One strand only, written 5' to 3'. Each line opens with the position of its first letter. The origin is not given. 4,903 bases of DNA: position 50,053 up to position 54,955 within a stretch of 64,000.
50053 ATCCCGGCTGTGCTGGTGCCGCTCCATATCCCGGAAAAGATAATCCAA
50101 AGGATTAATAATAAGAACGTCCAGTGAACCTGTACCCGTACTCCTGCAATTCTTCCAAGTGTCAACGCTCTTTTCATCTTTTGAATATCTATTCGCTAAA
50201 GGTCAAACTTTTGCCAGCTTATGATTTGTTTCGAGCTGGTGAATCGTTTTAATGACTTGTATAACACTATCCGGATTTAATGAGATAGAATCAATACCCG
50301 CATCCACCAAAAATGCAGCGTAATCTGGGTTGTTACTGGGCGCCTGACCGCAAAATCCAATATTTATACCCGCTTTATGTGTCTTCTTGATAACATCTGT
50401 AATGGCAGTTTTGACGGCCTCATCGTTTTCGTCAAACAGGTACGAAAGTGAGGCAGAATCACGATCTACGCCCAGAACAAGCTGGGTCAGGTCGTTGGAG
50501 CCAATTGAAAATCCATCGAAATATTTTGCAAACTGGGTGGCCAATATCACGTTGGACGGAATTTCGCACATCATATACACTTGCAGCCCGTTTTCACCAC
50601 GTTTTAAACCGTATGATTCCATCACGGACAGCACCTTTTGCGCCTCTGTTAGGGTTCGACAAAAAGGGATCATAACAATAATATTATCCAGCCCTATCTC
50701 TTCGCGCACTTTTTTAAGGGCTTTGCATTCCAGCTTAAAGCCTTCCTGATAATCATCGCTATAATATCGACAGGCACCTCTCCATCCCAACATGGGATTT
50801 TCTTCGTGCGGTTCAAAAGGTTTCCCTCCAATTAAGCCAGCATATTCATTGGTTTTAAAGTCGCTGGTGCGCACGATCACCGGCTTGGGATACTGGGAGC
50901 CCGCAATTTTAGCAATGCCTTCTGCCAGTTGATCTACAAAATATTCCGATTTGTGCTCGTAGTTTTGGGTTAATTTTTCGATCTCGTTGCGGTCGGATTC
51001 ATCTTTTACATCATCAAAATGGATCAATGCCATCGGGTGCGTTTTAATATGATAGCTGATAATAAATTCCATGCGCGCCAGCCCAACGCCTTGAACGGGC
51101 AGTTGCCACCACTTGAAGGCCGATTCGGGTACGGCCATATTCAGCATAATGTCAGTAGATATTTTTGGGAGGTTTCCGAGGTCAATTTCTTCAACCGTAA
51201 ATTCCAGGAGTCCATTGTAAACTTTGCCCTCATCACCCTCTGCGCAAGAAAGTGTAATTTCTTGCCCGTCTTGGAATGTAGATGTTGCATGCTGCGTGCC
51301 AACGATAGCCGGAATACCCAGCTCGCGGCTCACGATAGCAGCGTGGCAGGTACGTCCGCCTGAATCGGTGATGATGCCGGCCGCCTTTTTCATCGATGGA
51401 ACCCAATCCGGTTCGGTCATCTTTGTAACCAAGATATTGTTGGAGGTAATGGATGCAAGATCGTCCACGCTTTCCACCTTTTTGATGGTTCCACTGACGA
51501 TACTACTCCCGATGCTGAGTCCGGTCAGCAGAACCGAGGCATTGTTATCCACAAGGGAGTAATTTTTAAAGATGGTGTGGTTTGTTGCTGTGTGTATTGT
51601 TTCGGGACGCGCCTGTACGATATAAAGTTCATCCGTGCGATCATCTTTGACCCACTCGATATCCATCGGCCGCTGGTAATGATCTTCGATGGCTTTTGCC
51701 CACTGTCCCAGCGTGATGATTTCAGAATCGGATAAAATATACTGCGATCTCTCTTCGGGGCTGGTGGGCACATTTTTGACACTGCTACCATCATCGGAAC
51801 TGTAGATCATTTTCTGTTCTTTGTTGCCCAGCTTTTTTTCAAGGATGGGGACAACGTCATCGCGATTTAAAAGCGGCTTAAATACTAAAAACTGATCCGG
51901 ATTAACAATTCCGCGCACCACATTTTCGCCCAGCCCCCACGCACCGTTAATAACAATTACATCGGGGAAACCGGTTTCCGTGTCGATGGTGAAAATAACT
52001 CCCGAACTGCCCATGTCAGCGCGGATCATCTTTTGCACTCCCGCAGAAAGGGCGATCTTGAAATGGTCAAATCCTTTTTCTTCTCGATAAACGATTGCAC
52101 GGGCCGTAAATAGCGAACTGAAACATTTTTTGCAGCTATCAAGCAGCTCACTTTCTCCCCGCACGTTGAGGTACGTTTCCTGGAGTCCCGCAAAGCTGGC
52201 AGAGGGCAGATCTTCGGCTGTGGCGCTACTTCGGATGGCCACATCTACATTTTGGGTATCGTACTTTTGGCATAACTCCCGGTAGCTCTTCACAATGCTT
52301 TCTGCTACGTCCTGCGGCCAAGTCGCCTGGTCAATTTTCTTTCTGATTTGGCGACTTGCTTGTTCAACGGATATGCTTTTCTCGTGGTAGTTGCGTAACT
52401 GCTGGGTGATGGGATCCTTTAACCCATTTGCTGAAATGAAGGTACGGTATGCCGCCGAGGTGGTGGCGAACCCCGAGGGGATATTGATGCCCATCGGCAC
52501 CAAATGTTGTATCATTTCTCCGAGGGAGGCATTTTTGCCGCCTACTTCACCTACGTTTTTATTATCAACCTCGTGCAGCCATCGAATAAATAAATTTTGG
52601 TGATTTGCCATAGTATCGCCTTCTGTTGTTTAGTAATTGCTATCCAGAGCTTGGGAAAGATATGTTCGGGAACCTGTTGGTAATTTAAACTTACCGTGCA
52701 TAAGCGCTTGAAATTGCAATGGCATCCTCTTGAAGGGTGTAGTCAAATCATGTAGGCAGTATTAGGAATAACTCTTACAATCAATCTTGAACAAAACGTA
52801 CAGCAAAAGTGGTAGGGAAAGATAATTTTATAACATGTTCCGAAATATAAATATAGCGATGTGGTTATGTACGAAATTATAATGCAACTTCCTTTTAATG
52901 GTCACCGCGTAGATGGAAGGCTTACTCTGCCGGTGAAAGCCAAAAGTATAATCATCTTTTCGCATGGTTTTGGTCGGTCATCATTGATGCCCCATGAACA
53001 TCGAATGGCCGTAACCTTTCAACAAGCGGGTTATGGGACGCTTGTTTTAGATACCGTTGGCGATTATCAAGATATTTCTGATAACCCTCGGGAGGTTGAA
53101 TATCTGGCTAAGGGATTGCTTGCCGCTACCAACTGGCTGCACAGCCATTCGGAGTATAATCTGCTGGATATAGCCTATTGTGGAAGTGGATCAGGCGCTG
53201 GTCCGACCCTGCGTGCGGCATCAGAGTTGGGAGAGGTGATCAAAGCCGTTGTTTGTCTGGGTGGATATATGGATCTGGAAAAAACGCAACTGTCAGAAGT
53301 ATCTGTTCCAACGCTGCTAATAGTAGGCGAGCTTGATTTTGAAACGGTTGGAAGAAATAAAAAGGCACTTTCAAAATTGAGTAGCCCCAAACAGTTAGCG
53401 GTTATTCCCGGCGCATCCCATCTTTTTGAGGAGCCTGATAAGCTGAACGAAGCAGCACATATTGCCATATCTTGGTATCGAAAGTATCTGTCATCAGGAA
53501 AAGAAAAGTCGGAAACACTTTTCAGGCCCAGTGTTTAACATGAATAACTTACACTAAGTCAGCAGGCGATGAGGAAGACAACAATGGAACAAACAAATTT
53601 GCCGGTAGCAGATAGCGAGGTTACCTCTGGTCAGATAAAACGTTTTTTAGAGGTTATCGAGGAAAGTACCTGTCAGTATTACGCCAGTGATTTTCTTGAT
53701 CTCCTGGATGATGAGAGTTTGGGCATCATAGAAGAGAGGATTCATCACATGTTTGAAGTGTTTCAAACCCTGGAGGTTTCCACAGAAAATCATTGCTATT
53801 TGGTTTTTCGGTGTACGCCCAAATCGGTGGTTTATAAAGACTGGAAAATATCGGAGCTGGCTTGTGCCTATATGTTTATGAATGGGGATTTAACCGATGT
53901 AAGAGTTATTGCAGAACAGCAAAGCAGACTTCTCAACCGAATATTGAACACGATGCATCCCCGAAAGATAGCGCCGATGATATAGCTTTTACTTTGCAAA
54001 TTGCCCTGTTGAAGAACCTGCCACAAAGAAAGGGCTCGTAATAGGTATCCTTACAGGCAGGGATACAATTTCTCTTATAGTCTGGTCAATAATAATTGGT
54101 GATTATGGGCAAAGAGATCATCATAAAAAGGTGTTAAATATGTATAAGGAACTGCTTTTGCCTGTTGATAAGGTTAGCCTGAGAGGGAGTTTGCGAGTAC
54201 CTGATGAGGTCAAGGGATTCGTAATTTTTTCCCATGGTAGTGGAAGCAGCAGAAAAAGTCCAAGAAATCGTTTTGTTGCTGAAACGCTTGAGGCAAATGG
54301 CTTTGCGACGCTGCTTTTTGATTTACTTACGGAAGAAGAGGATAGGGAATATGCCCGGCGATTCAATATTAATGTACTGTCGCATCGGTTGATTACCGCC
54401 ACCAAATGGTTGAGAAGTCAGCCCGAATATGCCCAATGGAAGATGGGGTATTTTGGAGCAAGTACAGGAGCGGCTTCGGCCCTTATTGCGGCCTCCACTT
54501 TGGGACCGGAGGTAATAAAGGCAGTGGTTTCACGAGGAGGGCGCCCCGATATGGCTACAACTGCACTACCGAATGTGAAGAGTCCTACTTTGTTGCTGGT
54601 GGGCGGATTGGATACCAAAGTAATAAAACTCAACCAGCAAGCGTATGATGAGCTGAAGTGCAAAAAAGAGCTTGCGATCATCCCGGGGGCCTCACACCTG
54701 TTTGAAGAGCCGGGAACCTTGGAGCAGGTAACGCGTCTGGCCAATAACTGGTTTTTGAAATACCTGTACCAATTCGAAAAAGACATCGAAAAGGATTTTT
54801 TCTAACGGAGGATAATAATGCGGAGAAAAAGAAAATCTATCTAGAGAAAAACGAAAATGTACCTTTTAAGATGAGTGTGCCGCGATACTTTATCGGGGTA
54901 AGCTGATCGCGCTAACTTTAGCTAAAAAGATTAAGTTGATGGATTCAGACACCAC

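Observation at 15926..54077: Recurrent 15-bp palindrome TAGGrA-N3-TyCyTA upstream of ten or more transcription units: a candidate stress regulon operator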

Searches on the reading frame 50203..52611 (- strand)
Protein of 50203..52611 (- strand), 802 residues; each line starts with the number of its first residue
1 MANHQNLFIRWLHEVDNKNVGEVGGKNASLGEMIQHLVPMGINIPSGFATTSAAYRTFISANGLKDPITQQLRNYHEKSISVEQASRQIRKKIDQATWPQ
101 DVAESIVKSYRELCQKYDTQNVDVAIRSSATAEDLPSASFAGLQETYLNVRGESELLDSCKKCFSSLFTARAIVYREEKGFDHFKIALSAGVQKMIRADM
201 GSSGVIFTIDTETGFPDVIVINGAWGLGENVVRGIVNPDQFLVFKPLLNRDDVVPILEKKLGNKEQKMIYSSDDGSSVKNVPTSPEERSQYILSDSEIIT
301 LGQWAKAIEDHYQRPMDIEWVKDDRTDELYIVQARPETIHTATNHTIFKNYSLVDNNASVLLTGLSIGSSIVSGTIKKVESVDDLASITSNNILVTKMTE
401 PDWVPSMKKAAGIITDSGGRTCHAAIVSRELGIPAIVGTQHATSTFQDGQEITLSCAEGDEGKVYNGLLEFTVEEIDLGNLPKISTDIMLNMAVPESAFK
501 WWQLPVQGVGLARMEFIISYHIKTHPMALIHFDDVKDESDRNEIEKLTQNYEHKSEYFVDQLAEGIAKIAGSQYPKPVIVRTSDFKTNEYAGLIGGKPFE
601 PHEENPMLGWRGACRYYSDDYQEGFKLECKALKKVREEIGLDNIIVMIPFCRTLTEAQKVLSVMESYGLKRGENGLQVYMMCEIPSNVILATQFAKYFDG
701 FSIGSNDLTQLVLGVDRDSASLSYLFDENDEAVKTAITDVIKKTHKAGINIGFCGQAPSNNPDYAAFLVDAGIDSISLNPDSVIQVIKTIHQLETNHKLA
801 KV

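Call 10: search_protein_families(library=pfam, proteins=[window:50203-52611:-])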
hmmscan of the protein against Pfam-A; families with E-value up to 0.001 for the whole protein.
window:50203-52611:- (802 aa): 3 families
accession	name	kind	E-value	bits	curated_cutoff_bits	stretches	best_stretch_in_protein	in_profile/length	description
PF01326.24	PPDK_N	-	3.8e-118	395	27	1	22-345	3-317/328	Pyruvate phosphate dikinase, AMP/ATP-binding domain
PF02896.24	PEP-utilizers_C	-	2.2e-63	214.6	22.8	1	483-794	17-292/293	PEP-utilising enzyme, PEP-binding domain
PF00391.29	PEP-utilizers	-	8e-28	96.3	23.1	1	390-459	3-72/72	PEP-utilising enzyme, mobile domain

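Call 71: search_protein_families(library=ncbifam, proteins=[window:50203-52611:-], max_evalue=0.00001)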
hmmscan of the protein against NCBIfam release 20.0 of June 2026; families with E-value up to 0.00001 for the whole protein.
window:50203-52611:- (802 aa): 26 families (the best 25 are shown)
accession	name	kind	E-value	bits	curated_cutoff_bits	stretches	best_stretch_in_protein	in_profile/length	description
NF005057.0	PRK06464.1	equivalog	0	1134.3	598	1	5-799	3-794/798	phosphoenolpyruvate synthase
TIGR01418.1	PEP_synth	equivalog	0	1114.1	739.75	1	9-794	2-783/784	pyruvate, water dikinase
NF004878.0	PRK06241.1-3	subfamily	4.9e-101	339.3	945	2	8-338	4-312/891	phosphoenolpyruvate synthase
NF004877.0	PRK06241.1-2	subfamily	1.9e-93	314.3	866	2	8-338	4-313/869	phosphoenolpyruvate synthase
NF041857.1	RIF_Ptrans_rph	equivalog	6.6e-91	306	999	2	10-338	4-311/864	rifamycin-inactivating phosphotransferase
NF004879.0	PRK06241.1-4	equivalog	4.4e-85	286.5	976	2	8-338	4-313/868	phosphoenolpyruvate synthase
NF052631.1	prodigiosin_PigC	equivalog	1.3e-76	258.2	1300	2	16-352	9-312/883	prodigiosin ligase PigC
NF004881.0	PRK06241.2-2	equivalog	7.6e-72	242.8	883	2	14-356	10-326/898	phosphoenolpyruvate synthase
NF052632.1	undecylprod_RedH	equivalog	3.9e-66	223.6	1350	2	12-349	6-305/880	undecylprodigiosin ligase RedH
NF000283.1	RPH_KJ151292.1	equivalog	2.6e-65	221.2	1700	2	12-339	9-315/865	rifamycin-inactivating phosphotransferase Rph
NF004880.0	PRK06241.2-1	equivalog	3.2e-60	204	972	2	16-239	8-219/837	phosphoenolpyruvate synthase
NF004883.0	PRK06241.2-4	equivalog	1.4e-57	195.6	1063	2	23-341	32-331/928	phosphoenolpyruvate synthase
TIGR01417.1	PTS_I_fam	equivalog_domain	2.3e-45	155.1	341.7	2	576-796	326-542/565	phosphoenolpyruvate--protein phosphotransferase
NF004882.0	PRK06241.2-3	equivalog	2.3e-43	148.4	850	2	358-459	714-814/827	phosphoenolpyruvate synthase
NF008382.0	PRK11177.1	equivalog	2e-35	122.5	824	2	569-793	320-540/575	phosphoenolpyruvate-protein phosphotransferase PtsI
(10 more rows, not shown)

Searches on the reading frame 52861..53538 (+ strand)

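Call 10: search_protein_families(library=pfam, proteins=[window:52861-53538:+])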
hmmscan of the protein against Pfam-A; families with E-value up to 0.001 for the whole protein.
window:52861-53538:+ (225 aa): 4 families
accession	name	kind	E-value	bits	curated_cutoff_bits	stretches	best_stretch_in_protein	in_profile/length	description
PF01738.24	DLH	-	2.2e-07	31.2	21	1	19-196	3-198/217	Dienelactone hydrolase family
PF12740.14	PETase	-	1.1e-05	25.4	28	1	99-212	119-235/263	PET hydrolase-like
PF12146.15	Hydrolase_4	-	3.4e-05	23.7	27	0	141-188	184-233/239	Serine aminopeptidase, S33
PF05448.18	AXE1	-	0.00069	18.9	21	0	11-88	63-146/321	Acetyl xylan esterase (AXE1)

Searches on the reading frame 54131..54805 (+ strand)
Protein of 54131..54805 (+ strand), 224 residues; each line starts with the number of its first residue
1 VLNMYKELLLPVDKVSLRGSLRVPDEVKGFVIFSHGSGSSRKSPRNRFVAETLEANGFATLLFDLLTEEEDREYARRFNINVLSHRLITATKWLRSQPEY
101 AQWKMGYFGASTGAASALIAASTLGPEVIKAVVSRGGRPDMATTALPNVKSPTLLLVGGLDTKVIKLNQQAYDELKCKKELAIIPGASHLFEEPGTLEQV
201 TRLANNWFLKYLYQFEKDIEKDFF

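Call 10: search_protein_families(library=pfam, proteins=[window:54131-54805:+])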
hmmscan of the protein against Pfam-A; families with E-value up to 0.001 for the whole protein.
window:54131-54805:+ (224 aa): 5 families
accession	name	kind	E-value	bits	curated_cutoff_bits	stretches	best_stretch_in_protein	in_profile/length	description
PF01738.24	DLH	-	1.2e-08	35.3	21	1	23-197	7-194/217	Dienelactone hydrolase family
PF12146.15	Hydrolase_4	-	2e-06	27.7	27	0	143-190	184-233/239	Serine aminopeptidase, S33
PF00326.27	Peptidase_S9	-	3.3e-05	23.9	22.6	0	87-145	48-105/213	Prolyl oligopeptidase family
PF00561.26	Abhydrolase_1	-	6.1e-05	23.2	25.8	0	31-141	3-107/245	alpha/beta hydrolase fold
PF20408.4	Abhydrolase_11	-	0.00014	22.1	27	1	30-194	4-170/193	Alpha/beta hydrolase domain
